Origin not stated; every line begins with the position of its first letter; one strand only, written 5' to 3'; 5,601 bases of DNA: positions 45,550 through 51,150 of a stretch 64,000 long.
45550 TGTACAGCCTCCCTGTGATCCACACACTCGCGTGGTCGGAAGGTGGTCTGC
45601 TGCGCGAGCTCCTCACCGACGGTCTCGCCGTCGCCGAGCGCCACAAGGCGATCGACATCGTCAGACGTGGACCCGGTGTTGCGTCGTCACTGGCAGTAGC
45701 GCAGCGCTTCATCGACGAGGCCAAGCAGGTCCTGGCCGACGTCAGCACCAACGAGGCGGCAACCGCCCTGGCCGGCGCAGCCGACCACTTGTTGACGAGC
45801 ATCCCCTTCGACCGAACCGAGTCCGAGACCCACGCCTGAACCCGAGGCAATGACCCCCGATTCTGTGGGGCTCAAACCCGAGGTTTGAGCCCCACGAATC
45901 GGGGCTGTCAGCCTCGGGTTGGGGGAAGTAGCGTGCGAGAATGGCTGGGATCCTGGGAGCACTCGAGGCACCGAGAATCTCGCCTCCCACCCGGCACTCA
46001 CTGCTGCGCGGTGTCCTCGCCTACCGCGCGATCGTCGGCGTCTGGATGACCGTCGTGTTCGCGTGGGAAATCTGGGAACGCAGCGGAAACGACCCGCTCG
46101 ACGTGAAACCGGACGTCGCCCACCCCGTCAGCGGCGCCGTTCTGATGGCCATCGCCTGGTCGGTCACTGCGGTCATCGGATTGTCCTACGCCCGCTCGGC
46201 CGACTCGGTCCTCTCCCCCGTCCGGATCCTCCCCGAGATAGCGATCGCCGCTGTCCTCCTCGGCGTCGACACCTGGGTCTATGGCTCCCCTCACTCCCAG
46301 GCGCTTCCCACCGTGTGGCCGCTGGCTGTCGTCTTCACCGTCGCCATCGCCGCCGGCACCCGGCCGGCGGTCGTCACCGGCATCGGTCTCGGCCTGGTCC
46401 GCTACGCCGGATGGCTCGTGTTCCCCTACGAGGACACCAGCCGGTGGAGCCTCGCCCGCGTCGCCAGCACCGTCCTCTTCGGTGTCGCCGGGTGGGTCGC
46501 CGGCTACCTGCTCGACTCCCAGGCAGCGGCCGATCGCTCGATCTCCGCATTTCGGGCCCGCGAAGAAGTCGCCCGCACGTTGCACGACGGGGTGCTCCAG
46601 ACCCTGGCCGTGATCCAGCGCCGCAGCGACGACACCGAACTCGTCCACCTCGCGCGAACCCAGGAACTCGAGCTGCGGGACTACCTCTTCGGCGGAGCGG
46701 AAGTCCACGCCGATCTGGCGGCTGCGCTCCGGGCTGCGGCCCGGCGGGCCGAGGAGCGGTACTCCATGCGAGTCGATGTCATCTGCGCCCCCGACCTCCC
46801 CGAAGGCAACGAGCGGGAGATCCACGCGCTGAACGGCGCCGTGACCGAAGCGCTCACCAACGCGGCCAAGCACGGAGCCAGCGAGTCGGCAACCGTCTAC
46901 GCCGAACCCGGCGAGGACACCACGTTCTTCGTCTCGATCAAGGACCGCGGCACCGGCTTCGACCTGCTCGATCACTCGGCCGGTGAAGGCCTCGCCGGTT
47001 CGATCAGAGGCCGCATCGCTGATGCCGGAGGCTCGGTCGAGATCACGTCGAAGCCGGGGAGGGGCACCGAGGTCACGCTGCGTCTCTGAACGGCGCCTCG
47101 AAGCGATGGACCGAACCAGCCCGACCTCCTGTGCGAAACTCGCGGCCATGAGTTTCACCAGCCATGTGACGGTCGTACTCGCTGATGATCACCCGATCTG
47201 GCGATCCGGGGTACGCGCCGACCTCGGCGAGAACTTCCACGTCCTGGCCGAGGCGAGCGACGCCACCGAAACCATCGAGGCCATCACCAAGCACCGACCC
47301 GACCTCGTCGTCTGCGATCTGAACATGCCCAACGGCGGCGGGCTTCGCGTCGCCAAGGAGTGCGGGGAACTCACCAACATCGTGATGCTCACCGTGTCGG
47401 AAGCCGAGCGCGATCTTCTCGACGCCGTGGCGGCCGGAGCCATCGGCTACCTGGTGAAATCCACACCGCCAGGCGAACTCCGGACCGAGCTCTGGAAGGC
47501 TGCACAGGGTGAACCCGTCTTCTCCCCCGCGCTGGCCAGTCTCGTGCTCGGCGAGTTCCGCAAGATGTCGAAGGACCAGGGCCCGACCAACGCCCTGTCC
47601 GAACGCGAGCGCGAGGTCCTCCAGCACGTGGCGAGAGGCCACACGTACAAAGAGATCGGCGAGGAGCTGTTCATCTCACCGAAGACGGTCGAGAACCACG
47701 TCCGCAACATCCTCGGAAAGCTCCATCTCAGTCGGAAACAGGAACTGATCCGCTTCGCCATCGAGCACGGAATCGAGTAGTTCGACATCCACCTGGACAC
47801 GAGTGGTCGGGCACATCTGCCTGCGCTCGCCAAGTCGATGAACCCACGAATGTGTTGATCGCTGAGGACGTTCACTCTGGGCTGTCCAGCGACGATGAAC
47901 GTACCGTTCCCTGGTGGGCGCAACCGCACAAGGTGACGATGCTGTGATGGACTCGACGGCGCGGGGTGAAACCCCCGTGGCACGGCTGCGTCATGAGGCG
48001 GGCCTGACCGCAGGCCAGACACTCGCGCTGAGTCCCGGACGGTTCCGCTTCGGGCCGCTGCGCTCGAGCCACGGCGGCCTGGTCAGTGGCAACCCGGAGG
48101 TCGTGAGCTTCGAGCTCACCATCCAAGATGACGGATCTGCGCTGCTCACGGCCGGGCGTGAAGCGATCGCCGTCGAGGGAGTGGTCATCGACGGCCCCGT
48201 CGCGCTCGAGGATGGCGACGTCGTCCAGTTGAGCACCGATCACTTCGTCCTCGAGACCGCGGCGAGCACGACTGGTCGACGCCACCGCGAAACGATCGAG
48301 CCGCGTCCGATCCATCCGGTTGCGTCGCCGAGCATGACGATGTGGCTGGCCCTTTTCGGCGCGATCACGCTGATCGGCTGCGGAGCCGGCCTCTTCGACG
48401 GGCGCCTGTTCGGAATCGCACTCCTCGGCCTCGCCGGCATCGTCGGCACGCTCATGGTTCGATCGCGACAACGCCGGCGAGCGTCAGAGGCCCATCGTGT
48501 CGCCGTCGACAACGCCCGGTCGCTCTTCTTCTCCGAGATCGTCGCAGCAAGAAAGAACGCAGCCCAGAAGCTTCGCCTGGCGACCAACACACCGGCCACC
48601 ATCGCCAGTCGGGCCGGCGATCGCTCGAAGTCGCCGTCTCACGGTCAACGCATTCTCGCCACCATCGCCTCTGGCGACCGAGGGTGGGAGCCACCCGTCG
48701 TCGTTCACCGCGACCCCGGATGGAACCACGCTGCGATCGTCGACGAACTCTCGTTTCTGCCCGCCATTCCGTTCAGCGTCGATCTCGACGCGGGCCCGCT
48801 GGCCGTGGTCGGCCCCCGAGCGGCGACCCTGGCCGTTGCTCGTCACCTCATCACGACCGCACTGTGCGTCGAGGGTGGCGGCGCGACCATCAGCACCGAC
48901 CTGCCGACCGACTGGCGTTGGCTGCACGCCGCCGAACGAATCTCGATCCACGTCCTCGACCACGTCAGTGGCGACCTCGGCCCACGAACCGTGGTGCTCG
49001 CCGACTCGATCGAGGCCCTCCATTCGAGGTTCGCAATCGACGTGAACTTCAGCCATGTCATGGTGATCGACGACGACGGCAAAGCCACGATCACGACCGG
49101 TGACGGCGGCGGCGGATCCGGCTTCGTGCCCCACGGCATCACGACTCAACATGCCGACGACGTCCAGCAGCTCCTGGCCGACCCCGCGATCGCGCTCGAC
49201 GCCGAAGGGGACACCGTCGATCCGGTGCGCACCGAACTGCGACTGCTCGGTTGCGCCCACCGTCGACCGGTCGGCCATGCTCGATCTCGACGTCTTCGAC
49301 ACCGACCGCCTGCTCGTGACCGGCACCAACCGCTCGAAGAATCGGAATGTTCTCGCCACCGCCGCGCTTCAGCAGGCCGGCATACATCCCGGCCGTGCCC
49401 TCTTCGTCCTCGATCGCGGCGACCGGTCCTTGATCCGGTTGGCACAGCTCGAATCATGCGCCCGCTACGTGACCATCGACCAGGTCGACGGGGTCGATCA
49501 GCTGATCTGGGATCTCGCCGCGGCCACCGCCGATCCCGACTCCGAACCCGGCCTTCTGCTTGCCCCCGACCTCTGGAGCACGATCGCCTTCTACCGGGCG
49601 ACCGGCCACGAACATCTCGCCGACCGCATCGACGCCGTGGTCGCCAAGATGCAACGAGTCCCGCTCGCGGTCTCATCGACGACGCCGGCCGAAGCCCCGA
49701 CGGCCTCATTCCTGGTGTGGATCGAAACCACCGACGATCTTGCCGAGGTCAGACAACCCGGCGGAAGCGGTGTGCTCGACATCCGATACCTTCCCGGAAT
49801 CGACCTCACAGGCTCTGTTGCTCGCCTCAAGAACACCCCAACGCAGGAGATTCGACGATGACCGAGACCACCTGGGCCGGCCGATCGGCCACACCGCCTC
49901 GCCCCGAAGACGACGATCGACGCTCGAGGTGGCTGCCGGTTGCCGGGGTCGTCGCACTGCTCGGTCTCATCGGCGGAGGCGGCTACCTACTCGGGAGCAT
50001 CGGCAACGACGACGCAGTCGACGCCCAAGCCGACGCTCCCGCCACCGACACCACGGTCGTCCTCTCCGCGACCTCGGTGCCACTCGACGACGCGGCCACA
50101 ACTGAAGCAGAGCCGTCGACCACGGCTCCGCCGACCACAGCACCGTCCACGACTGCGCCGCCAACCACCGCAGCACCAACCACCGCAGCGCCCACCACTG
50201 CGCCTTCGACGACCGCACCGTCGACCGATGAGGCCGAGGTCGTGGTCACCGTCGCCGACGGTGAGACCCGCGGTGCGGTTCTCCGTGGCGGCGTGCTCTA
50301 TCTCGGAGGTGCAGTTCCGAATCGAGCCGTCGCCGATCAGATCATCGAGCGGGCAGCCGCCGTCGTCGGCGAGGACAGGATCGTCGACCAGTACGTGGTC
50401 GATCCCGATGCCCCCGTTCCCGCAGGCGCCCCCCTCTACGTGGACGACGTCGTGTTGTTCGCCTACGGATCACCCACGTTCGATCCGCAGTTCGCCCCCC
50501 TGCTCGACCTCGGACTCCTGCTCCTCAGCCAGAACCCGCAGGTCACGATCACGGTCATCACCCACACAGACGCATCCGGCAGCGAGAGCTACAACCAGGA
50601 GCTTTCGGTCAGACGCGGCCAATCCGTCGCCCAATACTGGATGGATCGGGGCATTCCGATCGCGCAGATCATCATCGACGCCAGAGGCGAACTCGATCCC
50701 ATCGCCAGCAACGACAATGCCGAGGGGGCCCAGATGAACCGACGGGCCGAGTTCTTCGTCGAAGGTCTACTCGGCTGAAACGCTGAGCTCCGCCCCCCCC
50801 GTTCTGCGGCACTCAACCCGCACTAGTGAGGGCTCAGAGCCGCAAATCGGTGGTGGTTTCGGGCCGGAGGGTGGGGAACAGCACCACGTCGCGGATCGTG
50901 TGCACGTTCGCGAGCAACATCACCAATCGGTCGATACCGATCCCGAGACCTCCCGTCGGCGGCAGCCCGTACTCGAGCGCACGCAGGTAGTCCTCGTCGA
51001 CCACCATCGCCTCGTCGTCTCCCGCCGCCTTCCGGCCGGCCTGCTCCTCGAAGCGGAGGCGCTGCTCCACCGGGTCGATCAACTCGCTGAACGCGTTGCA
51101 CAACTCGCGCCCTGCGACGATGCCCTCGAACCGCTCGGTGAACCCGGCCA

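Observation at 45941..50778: Accessory module in the clpC-lysS gap: two-component system + FHA/2TM/degenerate-FtsK protein + coupled BON-OmpA protein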

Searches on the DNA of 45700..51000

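Call 64: search_rna_families(source=window, start=45700, end=51000, threshold=evalue, max_evalue=1)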
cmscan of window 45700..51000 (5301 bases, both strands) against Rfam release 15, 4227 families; matches with E-value up to 1: 1.
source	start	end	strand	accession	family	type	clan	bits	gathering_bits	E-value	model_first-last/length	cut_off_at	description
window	45855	45904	+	RF04268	mir-512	Gene; miRNA;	-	22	94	0.72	1-84/84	no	mir-512 microRNA precursor family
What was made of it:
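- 47863..47878 (+): Conserved 16-nt promoter-proximal motif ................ (family consensus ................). It is a candidate regulator-binding site. No Rfam family matches (call 64).
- Tried and rejected: Rfam gave no credible hit in 45700-51000 (call 64).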

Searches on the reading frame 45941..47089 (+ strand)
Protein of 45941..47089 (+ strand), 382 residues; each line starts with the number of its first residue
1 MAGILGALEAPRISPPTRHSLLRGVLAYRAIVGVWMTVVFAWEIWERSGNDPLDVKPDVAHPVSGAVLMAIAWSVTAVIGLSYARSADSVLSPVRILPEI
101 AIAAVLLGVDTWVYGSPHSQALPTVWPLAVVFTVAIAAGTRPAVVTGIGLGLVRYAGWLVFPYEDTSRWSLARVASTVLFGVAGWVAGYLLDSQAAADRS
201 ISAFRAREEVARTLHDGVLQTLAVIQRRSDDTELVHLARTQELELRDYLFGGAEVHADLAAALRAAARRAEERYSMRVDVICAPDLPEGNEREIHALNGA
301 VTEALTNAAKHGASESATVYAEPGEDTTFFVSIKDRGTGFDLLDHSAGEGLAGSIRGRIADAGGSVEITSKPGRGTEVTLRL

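Call 4: search_protein_families(library=pfam, proteins=[window:45941-47089:+], max_evalue=0.1)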
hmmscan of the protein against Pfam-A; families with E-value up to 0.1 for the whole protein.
window:45941-47089:+ (382 aa): 3 families
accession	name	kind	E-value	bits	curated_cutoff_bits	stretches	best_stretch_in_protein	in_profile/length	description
PF02518.31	HATPase_c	-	1.3e-09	38.9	26.4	1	297-382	6-107/111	Histidine kinase-, DNA gyrase B-, and HSP90-like ATPase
PF13581.12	HATPase_c_2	-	2.4e-05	24.8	27.4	1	291-346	26-85/127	Histidine kinase-like ATPase domain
PF07730.19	HisKA_3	-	0.01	16.8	24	1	207-229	2-24/68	Histidine kinase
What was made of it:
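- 45941..47089 (+): Sensor histidine kinase: multi-TM N-terminus, HisKA_3/HATPase_c. It is MacS-like but scores below the equivalog cutoff. Pfam HATPase_c 1.3e-9 and HisKA_3 0.01 (call 4).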

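Call 8: search_protein_families(library=ncbifam, proteins=[window:45941-47089:+], max_evalue=1)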
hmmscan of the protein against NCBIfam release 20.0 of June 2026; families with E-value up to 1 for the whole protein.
window:45941-47089:+ (382 aa): 11 families
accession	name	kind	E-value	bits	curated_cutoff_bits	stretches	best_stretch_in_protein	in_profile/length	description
NF047322.1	HK_morpho_MacS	equivalog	2.5e-41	142.1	300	1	20-381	5-365/367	MacS family sensor histidine kinase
NF008649.0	PRK11644.1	equivalog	3.4e-11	42.6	408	2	301-380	417-494/499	signal transduction histidine-protein kinase/phosphatase UhpB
NF008184.0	PRK10935.1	equivalog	5.9e-10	38.4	553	1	256-381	431-556/565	nitrate/nitrite two-component system sensor histidine kinase NarQ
NF052443.1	SensHisKinMctS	equivalog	1.5e-06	26.8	700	1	259-381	322-445/457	two-component system sensor histidine kinase MctS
NF007896.0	PRK10600.1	equivalog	3.2e-05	22.8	578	1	257-380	459-581/598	nitrate/nitrite two-component system sensor histidine kinase NarX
NF052531.1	Strep_LiaS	equivalog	3.8e-05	23.1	450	1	301-381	245-324/328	envelope stress sensor histidine kinase LiaS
TIGR01925.2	spIIAB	equivalog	0.0003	20.7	135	1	292-347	33-91/137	anti-sigma F factor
NF047786.1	his_kin_MadS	equivalog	0.02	14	500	1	276-339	317-379/434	MadS family sensor histidine kinase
NF052375.1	antisigma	equivalog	0.066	13.2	100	1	167-241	83-159/217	anti-sigma factor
NF003144.0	PRK04069.1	equivalog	0.11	11.9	145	1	293-343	39-92/161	anti-sigma B factor RsbW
NF008468.0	PRK11360.1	equivalog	0.22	9.8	646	1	345-382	568-606/616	two-component system sensor histidine kinase AtoS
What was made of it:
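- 45941..47089 (+): NCBIfam HK_morpho_MacS E 2.5e-41, 142 bits against a 300-bit cutoff, aligned full length (call 8).
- On MacS-family histidine kinase (NF047322): The alignment is full length, 20-381 to 5-365 of 367 (call 8).
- Closest known: MacRS two-component system of Streptomyces coelicolor. Same: The kinase aligns full length to the NCBIfam MacS model at E 2.5e-41 (call 8).
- The kinase scores below the MacS equivalog cutoff (call 8).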

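Call 77: find_homologous_proteins(query=window:45941-47086:+, max_evalue=1e-30)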
Query window:45941-47086:+ (382 aa): 1212 proteins with E <= 1e-30 among 8000 candidates; the best 120 are listed.
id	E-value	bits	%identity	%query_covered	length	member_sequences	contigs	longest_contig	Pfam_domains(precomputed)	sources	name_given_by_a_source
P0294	3.3e-244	827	100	100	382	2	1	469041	PF13581.13,PF02518.32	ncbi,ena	-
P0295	7.4e-200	682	89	91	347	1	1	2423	PF13581.13,PF02518.32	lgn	-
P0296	8.7e-197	671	80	99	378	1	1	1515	PF13581.13,PF02518.32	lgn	-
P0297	1.4e-192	658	79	100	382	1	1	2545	PF13581.13,PF02518.32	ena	-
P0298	1.7e-191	654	79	98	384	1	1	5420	PF13581.13,PF02518.32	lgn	-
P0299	5.1e-188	643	76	100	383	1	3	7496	PF13581.13,PF02518.32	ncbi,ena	-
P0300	8.6e-184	629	75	100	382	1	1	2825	PF13581.13,PF02518.32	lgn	-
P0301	5.4e-183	626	76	100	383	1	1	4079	PF02518.32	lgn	-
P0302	1.4e-182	625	75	100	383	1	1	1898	PF02518.32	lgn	-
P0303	4.7e-181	620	74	100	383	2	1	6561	PF13581.13,PF02518.32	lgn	-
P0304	5.0e-181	620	75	100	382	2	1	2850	PF13581.13,PF02518.32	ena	-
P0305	8.5e-181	619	75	100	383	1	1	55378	PF13581.13,PF02518.32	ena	-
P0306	4.5e-180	616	76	98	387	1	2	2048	PF13581.13,PF02518.32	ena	-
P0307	7.4e-180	616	75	100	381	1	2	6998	PF13581.13,PF02518.32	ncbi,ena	-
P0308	2.4e-179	614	73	100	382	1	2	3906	PF13581.13,PF02518.32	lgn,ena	-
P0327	1.1e-146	507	63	99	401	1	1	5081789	PF13581.13,PF02518.32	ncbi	ncbi:MAG: ATP-binding protein [Acidimicrobiales bacterium]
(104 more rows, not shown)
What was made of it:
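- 45941..47089 (+): 1212 homologues at E<=1e-30, some carrying DUF5931 (call 77).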

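Call 78: find_encoding_contigs(protein=P0327, flank=9000, max_places=1)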
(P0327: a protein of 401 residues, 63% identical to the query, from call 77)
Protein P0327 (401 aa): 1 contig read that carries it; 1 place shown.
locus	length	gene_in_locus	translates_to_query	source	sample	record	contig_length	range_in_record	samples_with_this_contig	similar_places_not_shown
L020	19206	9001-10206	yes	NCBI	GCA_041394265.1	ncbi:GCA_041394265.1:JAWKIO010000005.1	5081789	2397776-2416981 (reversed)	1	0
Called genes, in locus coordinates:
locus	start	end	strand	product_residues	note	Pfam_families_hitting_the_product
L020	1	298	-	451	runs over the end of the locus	PF18073:Zn_ribbon_LapB (weak), PF03796:DnaB_C (faint), PF06745:ATPase, PF13481:AAA_25, PF23442:DUF7125 (weak), PF13541:ChlI (faint)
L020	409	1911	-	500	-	PF00702:Hydrolase, PF13419:HAD_2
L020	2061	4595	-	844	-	PF02861:Clp_N, PF05621:TniB (weak), PF00004:AAA, PF17871:AAA_lid_9, PF02151:UVR, PF07724:AAA_2, PF07728:AAA_5, PF10431:ClpB_D2-small, +7 more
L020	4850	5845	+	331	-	PF00348:polyprenyl_synt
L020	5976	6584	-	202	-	PF01965:DJ-1_PfpI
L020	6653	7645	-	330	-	PF01965:DJ-1_PfpI, PF00165:HTH_AraC, PF12833:HTH_18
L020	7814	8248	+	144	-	PF01243:PNPOx_N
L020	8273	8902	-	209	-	-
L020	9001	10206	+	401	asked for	PF13581:HATPase_c_2 (weak), PF02518:HATPase_c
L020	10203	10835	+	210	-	PF00072:Response_reg, PF00196:GerE, PF04545:Sigma70_r4 (weak), PF08281:Sigma70_r4_2 (weak)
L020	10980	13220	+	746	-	PF09925:DUF2157 (weak)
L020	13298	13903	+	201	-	-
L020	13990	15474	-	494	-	PF01336:tRNA_anti-codon, PF00152:tRNA-synt_2, PF01409:tRNA-synt_2d (faint)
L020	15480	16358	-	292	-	PF02749:QRPTase_N, PF01729:QRPTase_C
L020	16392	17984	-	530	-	PF00890:FAD_binding_2, PF01266:DAO (faint), PF07992:Pyr_redox_2 (faint), PF02910:Succ_DH_flav_C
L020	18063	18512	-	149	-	PF01288:HPPK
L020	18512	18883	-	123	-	PF02152:FolB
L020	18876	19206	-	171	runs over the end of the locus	-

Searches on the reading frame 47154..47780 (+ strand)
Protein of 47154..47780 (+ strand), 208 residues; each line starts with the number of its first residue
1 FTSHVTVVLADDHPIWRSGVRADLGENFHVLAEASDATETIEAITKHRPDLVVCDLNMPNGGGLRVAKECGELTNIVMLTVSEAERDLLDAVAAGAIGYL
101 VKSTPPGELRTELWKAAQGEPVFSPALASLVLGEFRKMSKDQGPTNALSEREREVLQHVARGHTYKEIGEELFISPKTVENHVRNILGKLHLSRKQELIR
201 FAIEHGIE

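Call 4: search_protein_families(library=pfam, proteins=[window:47154-47780:+], max_evalue=0.1)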
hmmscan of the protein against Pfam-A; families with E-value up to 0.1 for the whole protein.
window:47154-47780:+ (208 aa): 10 families
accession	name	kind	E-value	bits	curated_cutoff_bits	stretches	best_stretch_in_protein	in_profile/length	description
PF00072.30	Response_reg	-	1.1e-19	71.1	30.2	1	7-112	1-109/111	Response regulator receiver domain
PF00196.25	GerE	-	1.9e-19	69.4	23.5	1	147-202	2-57/57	Bacterial regulatory proteins, luxR family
PF08281.18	Sigma70_r4_2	-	8.5e-07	29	25.7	1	146-189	9-53/54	Sigma-70, region 4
PF04545.22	Sigma70_r4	-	7e-06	25.9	24.1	1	147-190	4-48/50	Sigma-70, region 4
PF13384.12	HTH_23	-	3.4e-05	24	24.6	1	151-184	6-39/50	Homeodomain-like domain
PF13518.12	HTH_28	-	0.00013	22.4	25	1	154-185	4-35/52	Helix-turn-helix domain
PF04967.18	HTH_10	-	0.00062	20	23.1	1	160-190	21-51/53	HTH DNA binding domain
PF13936.12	HTH_38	-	0.019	15.2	27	1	148-184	5-42/44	Helix-turn-helix domain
PF13412.12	HTH_24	-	0.02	14.9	21.9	1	155-184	8-39/48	Winged helix-turn-helix DNA-binding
PF12840.13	HTH_20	-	0.04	14.3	27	0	153-184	7-40/51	Helix-turn-helix domain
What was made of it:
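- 47148..47780 (+): NarL/LuxR-family response regulator (210 aa). Pfam Response_reg 1.1e-19 and GerE 1.9e-19 (call 4).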

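Call 8: search_protein_families(library=ncbifam, proteins=[window:47154-47780:+], max_evalue=1)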
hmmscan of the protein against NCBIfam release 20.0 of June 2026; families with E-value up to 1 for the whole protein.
window:47154-47780:+ (208 aa): 119 families (the best 25 are shown)
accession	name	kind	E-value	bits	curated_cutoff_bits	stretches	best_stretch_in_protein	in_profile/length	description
NF007935.0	PRK10651.1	equivalog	2.8e-42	144.3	250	1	4-197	6-205/216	two-component system response regulator NarL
NF047785.1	respo_reg_MadR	equivalog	4.4e-36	124.2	300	1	5-206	1-207/209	MadR family response regulator transcription factor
NF052445.1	RespRegMctR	equivalog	8.3e-36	123.3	300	1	5-207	2-204/205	two-component system response regulator MctR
NF007708.0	PRK10403.1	equivalog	2.8e-35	121.7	343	1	6-192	8-198/215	nitrate/nitrite response regulator protein NarP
NF011896.0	PRK15369.1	equivalog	1e-28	100.4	242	1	5-205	4-207/211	two component system response regulator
NF007018.1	PRK09483.1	equivalog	1.5e-27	96.7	280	1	5-207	2-208/217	UvrY/SirA/GacA family response regulator transcription factor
NF007685.0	PRK10360.1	equivalog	3.7e-26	92.2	258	1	5-200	2-190/196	response regulator transcription factor UhpA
NF007403.0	PRK09935.1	equivalog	8e-20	71.3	271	1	6-205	5-207/210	fimbria biosynthesis transcriptional regulator FimZ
NF007419.0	PRK09958.1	equivalog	1.7e-17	63.7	251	1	7-204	3-200/204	acid-sensing system DNA-binding response regulator EvgA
NF006900.1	PRK09390.1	equivalog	1.1e-16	60.9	255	1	4-206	4-201/203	response regulator FixJ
NF052366.1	photon_PedR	equivalog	1.3e-14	54.1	120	1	147-206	2-61/74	photosynthetic electron transport-dependent transcriptional regulator PedR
NF041367.1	CheY_Halo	equivalog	8.5e-14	51.9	200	1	7-103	1-100/114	chemotaxis protein CheY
TIGR03541.1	reg_near_HchA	equivalog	2.7e-13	50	215.6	1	139-206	163-230/232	PA1136 family autoinducer-binding transcriptional regulator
NF008098.0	PRK10840.1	equivalog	6.5e-13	48.7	235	1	4-194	3-197/216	response regulator transcription factor RcsB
TIGR03020.2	EpsA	equivalog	6.8e-13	48.8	170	1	135-194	177-237/247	XrtB/PEP-CTERM-associated transcriptional regulator EpsA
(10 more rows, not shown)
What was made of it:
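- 47148..47780 (+): Best NCBIfam hit is NarL (call 8).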

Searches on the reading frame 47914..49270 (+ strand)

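Call 4: search_protein_families(library=pfam, proteins=[window:47914-49270:+], max_evalue=0.1)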
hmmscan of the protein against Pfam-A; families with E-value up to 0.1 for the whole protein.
window:47914-49270:+ (452 aa): 1 family
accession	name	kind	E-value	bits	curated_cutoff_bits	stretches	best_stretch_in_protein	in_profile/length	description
PF21095.3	CarD_C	-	0.013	16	23.1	1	172-218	35-80/87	CarD, C-terminal domain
